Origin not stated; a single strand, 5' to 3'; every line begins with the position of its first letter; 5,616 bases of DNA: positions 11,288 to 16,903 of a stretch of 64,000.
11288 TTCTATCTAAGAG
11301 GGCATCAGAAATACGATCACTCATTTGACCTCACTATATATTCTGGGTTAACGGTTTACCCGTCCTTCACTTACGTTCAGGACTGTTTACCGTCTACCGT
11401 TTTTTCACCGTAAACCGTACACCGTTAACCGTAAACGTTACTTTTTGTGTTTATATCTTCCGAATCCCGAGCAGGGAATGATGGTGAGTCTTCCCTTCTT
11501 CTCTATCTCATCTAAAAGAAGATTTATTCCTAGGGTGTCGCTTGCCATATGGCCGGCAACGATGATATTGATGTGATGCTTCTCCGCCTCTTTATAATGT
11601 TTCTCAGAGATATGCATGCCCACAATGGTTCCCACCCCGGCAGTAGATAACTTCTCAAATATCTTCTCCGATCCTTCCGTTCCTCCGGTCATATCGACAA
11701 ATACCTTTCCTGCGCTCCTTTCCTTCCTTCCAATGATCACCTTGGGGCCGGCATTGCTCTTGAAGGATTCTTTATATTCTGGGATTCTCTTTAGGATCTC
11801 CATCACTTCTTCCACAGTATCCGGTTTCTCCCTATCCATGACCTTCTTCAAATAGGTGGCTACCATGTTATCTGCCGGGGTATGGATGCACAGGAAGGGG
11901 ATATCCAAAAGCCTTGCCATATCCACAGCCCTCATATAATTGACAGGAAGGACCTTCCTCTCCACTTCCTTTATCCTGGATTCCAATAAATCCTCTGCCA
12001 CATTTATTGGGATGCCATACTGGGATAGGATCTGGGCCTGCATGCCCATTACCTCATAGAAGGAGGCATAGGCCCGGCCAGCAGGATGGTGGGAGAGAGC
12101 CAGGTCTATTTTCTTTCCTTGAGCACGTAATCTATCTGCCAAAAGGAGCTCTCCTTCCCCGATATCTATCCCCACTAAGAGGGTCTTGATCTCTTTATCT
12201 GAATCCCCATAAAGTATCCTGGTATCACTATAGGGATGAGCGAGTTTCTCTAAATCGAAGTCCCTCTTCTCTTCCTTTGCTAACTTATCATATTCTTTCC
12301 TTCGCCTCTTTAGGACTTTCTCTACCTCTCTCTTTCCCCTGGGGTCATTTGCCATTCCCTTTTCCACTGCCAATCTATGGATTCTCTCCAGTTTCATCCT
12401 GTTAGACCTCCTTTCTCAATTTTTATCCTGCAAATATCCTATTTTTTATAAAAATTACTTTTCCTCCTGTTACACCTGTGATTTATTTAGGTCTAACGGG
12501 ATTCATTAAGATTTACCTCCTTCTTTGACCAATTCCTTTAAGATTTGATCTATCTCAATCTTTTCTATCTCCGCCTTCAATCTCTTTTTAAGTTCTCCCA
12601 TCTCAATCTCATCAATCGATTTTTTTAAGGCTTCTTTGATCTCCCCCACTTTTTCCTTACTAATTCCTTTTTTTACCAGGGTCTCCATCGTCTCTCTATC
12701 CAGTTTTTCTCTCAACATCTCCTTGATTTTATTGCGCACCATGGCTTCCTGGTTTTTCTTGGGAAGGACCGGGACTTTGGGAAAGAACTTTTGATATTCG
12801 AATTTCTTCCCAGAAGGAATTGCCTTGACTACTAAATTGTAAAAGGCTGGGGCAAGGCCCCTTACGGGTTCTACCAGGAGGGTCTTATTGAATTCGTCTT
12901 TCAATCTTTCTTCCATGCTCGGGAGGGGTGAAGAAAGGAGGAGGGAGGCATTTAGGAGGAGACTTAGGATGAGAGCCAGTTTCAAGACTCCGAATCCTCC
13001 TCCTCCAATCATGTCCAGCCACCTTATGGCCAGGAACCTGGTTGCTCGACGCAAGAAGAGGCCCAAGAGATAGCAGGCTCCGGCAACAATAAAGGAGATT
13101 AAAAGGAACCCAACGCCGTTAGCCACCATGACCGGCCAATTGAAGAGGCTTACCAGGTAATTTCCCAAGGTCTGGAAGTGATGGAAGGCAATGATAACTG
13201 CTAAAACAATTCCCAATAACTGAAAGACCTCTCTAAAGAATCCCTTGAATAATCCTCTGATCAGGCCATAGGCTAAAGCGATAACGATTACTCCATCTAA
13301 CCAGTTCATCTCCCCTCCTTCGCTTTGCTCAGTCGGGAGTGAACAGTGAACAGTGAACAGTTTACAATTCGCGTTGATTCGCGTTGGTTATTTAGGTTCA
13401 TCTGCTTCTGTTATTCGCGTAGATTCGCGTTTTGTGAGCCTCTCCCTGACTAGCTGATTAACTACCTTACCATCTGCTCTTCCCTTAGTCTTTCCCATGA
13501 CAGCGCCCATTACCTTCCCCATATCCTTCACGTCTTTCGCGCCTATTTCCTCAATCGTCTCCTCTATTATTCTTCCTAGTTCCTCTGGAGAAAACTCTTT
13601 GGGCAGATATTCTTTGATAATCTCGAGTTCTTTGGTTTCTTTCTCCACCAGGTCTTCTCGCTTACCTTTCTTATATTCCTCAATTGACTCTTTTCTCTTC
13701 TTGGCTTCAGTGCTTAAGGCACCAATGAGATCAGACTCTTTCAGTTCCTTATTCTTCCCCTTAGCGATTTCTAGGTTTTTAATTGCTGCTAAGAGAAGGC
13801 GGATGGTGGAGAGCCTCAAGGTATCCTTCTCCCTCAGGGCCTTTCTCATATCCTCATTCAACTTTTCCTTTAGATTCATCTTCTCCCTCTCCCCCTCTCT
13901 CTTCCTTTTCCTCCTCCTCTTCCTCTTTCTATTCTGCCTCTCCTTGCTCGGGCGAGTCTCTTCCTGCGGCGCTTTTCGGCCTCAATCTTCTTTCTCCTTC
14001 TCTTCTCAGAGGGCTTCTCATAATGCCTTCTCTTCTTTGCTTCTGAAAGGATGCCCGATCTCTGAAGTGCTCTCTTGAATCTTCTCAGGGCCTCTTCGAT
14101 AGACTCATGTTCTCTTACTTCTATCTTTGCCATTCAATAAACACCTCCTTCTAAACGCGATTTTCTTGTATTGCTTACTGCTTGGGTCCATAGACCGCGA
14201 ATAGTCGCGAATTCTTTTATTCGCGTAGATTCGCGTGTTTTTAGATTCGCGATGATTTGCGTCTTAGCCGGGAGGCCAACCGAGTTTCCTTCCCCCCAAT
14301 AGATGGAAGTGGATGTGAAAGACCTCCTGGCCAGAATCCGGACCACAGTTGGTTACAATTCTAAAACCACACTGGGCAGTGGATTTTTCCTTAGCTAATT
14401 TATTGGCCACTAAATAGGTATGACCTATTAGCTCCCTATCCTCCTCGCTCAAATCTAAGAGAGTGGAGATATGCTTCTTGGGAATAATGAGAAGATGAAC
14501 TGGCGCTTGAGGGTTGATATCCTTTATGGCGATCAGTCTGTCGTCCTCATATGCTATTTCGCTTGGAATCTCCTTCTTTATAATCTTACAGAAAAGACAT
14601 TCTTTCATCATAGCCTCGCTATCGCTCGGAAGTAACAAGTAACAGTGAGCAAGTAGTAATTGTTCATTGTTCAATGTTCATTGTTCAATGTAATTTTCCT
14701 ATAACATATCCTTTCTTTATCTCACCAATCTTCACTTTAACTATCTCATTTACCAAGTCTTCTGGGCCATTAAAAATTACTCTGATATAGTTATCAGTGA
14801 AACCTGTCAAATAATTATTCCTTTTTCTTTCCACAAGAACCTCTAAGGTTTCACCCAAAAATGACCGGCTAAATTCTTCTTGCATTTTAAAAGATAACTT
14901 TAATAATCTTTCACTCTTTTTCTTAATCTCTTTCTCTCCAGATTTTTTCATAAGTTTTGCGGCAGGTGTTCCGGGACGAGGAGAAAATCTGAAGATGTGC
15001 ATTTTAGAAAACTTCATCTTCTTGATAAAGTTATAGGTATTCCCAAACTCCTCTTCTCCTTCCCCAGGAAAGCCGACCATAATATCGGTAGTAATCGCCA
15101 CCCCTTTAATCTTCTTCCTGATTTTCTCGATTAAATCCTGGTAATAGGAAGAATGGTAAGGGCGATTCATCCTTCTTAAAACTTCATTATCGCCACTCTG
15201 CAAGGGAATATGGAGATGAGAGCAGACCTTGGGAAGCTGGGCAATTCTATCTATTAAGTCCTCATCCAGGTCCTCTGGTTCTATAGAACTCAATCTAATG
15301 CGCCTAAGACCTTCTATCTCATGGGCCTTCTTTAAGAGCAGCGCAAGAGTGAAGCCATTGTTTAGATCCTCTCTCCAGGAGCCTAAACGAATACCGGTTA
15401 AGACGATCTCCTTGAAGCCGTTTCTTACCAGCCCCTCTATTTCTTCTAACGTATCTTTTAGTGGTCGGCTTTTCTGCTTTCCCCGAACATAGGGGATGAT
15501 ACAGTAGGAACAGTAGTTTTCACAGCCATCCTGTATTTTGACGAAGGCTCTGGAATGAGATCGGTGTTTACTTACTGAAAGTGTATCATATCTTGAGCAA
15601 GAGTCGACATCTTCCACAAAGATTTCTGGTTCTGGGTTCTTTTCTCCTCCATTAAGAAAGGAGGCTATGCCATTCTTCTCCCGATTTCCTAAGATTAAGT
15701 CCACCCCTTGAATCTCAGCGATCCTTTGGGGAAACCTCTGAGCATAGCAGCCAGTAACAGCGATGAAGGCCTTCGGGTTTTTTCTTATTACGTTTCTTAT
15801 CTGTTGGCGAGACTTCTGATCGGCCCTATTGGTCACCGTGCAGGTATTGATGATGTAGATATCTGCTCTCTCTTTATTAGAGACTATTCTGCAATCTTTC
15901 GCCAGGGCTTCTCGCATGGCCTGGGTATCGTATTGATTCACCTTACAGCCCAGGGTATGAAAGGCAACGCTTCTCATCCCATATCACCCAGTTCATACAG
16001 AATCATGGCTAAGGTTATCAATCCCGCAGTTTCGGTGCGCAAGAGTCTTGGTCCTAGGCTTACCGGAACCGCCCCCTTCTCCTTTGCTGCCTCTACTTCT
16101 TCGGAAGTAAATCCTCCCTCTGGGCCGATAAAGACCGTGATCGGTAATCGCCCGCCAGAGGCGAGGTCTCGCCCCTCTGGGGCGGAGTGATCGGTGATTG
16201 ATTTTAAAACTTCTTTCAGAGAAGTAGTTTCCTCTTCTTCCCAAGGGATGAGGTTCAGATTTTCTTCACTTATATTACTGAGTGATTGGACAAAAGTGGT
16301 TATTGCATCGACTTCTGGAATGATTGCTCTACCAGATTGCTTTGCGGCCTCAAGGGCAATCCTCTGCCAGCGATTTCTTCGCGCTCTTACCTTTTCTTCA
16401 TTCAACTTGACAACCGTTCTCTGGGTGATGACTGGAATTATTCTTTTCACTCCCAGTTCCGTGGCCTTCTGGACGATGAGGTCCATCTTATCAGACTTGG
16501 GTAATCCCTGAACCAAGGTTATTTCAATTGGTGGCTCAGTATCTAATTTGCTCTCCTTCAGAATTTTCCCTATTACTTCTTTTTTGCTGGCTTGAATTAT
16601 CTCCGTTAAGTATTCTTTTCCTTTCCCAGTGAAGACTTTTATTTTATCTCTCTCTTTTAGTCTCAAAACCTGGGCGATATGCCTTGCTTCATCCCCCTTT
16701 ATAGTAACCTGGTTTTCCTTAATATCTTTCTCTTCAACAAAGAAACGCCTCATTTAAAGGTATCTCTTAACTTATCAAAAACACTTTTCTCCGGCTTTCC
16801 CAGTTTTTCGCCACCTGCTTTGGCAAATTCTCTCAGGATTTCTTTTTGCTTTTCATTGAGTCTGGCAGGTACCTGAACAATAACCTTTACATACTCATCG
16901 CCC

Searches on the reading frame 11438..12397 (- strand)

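Call 28: search_protein_families(library=pfam, proteins=[window:11438-12397:-], max_evalue=0.0001)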
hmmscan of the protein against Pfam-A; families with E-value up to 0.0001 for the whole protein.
window:11438-12397:- (319 aa): 1 family
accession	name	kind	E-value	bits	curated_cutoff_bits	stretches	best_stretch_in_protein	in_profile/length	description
PF01784.24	DUF34_NIF3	-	1.7e-06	28.3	23.4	0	220-301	161-238/256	Duf34/NIF3 (NGG1p interacting factor 3)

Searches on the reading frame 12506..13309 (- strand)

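Call 28: search_protein_families(library=pfam, proteins=[window:12506-13309:-], max_evalue=0.0001)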
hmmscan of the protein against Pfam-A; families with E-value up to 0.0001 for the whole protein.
window:12506-13309:- (267 aa): 1 family
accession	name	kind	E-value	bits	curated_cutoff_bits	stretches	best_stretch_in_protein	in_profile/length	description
PF02674.22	Colicin_V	-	7.1e-24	84.9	29.3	1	4-128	1-124/144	Colicin V production protein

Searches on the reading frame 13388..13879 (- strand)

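Call 29: search_protein_families(library=pfam, proteins=[window:13388-13879:-], max_evalue=0.0001)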
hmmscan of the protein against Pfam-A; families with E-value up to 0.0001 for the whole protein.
window:13388-13879:- (163 aa): 2 families
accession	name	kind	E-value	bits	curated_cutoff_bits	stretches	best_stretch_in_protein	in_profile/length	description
PF09424.15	YqeY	-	1.9e-49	167.9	27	1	4-148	1-143/143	Yqey-like protein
PF02637.23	GatB_Yqey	-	3.7e-08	33.8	27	1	77-148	69-148/148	GatB domain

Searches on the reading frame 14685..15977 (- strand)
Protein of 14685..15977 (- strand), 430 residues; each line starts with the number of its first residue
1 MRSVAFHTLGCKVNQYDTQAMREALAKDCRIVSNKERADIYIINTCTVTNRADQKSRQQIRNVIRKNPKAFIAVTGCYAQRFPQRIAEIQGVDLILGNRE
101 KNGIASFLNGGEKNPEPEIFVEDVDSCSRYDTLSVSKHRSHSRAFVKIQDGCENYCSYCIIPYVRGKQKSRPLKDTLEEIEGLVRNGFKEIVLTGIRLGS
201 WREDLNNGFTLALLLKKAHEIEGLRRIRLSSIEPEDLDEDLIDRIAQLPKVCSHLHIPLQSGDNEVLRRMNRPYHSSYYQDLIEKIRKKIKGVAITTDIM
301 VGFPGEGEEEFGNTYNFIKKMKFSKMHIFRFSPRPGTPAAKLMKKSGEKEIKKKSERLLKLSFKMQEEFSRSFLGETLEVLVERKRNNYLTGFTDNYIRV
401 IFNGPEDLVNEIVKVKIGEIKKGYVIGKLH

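Call 28: search_protein_families(library=pfam, proteins=[window:14685-15977:-], max_evalue=0.0001)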
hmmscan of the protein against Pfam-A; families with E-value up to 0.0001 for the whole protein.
window:14685-15977:- (430 aa): 3 families
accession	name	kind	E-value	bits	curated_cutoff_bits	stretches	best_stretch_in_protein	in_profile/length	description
PF00919.26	UPF0004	-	1.1e-28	99.5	27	1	4-97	2-98/98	Uncharacterized protein family UPF0004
PF04055.27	Radical_SAM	-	8.2e-27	94.8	29.5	1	147-318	2-166/166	Radical SAM superfamily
PF01938.26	TRAM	-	1.9e-07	31.3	21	1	372-429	2-60/61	TRAM domain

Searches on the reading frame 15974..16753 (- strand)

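Call 28: search_protein_families(library=pfam, proteins=[window:15974-16753:-], max_evalue=0.0001)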
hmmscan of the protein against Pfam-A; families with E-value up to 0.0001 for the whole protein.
window:15974-16753:- (259 aa): 2 families
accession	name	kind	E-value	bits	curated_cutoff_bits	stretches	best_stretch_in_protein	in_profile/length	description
PF04452.19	Methyltrans_RNA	-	5e-54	182.8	23.9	1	73-251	2-164/165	RNA methyltransferase domain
PF20260.4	PUA_4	-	1.3e-14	54.4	23.9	1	18-65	1-48/48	RNA methyltransferase PUA domain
